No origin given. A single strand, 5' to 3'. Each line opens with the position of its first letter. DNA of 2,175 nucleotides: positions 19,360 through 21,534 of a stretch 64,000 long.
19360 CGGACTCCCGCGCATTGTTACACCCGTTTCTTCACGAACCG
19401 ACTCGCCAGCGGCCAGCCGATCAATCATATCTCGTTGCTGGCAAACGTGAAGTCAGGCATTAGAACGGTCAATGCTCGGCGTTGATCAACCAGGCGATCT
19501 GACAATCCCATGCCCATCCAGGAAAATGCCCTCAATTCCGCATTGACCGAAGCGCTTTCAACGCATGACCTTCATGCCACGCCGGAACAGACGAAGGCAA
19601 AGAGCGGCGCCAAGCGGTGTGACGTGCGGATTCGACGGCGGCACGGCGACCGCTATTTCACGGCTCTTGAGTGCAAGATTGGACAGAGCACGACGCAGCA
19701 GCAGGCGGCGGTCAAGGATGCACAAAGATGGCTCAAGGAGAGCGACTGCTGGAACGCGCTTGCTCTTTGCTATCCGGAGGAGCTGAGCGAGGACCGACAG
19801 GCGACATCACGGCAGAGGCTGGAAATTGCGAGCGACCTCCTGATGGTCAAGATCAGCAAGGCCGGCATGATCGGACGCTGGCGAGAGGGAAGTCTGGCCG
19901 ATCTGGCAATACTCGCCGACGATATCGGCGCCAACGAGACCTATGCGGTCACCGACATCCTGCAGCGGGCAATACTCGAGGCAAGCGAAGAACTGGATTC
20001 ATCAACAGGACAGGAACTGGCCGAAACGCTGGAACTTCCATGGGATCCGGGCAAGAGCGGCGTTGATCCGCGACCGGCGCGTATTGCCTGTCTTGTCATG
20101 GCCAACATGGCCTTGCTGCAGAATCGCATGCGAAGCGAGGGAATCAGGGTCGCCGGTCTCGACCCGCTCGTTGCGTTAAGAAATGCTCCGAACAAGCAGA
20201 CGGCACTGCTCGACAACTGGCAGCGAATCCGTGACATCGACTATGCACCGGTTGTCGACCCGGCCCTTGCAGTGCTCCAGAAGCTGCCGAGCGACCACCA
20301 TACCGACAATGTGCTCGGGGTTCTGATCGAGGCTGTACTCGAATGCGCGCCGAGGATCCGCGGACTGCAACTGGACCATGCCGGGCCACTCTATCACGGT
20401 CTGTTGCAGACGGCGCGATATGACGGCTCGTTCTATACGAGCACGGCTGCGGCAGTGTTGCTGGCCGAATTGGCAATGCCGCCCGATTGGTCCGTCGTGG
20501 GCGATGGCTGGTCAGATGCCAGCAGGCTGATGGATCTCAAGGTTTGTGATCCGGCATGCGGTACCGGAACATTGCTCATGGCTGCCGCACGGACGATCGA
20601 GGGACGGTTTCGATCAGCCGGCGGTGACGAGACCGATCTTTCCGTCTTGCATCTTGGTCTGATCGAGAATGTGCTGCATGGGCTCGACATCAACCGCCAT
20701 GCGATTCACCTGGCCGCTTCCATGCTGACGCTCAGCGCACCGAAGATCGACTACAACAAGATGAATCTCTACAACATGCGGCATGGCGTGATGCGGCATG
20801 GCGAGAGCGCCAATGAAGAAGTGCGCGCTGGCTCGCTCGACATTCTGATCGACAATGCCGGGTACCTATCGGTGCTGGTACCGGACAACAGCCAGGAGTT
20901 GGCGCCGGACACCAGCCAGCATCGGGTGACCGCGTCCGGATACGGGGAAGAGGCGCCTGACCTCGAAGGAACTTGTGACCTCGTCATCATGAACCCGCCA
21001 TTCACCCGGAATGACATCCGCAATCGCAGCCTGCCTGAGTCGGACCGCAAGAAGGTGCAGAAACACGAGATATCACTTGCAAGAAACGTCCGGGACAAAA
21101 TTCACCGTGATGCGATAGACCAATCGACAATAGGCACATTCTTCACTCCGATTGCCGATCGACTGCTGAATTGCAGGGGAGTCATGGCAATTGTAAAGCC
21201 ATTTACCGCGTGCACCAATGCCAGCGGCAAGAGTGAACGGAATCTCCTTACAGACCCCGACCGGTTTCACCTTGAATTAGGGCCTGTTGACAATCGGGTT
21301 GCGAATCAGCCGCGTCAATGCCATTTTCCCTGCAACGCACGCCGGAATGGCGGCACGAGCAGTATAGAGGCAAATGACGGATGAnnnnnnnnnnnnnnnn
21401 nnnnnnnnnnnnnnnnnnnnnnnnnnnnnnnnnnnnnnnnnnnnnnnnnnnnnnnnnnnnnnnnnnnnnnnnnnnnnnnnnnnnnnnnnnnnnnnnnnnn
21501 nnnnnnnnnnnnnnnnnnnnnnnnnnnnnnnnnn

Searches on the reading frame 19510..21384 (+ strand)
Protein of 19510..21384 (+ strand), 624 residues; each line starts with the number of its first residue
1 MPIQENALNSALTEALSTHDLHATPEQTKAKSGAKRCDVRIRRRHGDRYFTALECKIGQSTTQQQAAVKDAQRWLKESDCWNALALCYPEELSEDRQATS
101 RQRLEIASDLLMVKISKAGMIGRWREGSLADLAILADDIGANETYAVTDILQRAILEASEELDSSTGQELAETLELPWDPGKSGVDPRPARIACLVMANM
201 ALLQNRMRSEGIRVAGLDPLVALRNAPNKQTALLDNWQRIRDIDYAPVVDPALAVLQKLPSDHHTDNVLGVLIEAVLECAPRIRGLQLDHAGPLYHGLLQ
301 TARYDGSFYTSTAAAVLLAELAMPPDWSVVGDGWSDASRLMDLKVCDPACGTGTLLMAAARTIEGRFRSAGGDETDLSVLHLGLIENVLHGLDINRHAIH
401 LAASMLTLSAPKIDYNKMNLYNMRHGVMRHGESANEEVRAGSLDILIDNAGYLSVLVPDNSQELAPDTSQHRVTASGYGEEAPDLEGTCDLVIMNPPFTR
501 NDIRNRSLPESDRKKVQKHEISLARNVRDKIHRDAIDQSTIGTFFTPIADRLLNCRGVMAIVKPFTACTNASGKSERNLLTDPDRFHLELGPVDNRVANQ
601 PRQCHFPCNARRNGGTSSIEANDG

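Call 52: search_protein_families(library=pfam, proteins=[window:19510-21384:+], max_evalue=0.001)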
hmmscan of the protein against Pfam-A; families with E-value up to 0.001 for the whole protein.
window:19510-21384:+ (624 aa): 2 families
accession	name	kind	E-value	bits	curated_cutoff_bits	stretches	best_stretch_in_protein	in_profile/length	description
PF02384.22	N6_Mtase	-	1e-06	28.7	20.4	1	301-406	21-116/311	N-6 DNA Methylase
PF07669.17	Eco57I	-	3.8e-05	24.3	25.3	1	388-579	2-149/171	Eco57I restriction-modification methylase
